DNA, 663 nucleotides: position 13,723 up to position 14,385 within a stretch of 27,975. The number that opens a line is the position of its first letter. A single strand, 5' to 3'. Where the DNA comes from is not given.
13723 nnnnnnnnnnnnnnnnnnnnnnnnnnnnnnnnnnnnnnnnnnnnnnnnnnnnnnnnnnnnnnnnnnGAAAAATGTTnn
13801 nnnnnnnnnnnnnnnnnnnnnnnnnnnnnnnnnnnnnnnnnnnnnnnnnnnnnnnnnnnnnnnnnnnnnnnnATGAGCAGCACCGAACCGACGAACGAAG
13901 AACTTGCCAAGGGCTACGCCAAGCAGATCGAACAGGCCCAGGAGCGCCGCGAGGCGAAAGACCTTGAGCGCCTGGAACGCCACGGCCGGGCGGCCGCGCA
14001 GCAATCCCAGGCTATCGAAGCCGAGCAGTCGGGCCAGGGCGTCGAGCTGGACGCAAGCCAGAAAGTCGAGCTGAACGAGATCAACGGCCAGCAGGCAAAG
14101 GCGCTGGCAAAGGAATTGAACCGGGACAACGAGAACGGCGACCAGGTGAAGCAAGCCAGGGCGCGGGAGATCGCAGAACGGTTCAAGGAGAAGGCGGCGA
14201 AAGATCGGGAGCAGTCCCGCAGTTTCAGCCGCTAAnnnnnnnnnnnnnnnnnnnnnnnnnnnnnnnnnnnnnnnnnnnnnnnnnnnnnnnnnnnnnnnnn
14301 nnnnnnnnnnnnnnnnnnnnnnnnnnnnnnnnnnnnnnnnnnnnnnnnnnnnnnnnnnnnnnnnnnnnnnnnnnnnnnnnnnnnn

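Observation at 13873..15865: Uncharacterised exported module downstream of the relaxase: orf120, a 73-aa membrane protein, an S1 serine protease and a secreted 112-aa protein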

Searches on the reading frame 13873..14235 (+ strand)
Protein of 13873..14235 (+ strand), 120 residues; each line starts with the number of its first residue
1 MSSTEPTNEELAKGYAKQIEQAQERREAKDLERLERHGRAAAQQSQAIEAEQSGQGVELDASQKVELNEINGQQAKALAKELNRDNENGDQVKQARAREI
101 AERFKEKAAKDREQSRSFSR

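Call 3: search_protein_families(library=pfam, proteins=[window:13873-14235:+], max_evalue=0.1)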
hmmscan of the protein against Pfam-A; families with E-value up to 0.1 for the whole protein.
window:13873-14235:+ (120 aa): 0 families

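Call 4: search_protein_families(library=ncbifam, proteins=[window:13873-14235:+], max_evalue=0.1)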
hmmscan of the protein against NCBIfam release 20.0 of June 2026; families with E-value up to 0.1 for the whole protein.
window:13873-14235:+ (120 aa): 1 family
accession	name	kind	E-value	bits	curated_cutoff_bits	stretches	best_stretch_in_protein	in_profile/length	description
NF000167.2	ABCF_Lsa_all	exception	0.073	12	750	1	13-94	205-283/492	Lsa family ABC-F type ribosomal protection protein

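Call 48: search_protein_families(library=padloc, proteins=[window:13873-14235:+], max_evalue=0.1)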
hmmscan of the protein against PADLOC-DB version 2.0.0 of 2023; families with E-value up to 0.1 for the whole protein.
window:13873-14235:+ (120 aa): 0 families

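Call 49: search_protein_families(library=phrogs, proteins=[window:13873-14235:+], max_evalue=0.1)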
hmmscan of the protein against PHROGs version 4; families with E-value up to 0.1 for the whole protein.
window:13873-14235:+ (120 aa): 0 families

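Call 66: search_solved_structures(query=window:13873-14235:+, max_evalue=1)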
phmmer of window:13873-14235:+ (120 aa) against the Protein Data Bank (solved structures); distinct sequences matched with E-value up to 1: 3.
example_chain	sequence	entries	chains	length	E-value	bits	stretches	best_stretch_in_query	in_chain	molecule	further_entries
1iyr_A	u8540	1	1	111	0.2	15.7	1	44-109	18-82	DNA FRAGMENTATION FACTOR ALPHA SUBUNIT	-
5x1y_B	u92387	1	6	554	0.36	14.8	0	13-85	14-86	Mercuric reductase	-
1koy_A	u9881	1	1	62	0.39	14.7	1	51-105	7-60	DNA fragmentation factor alpha subunit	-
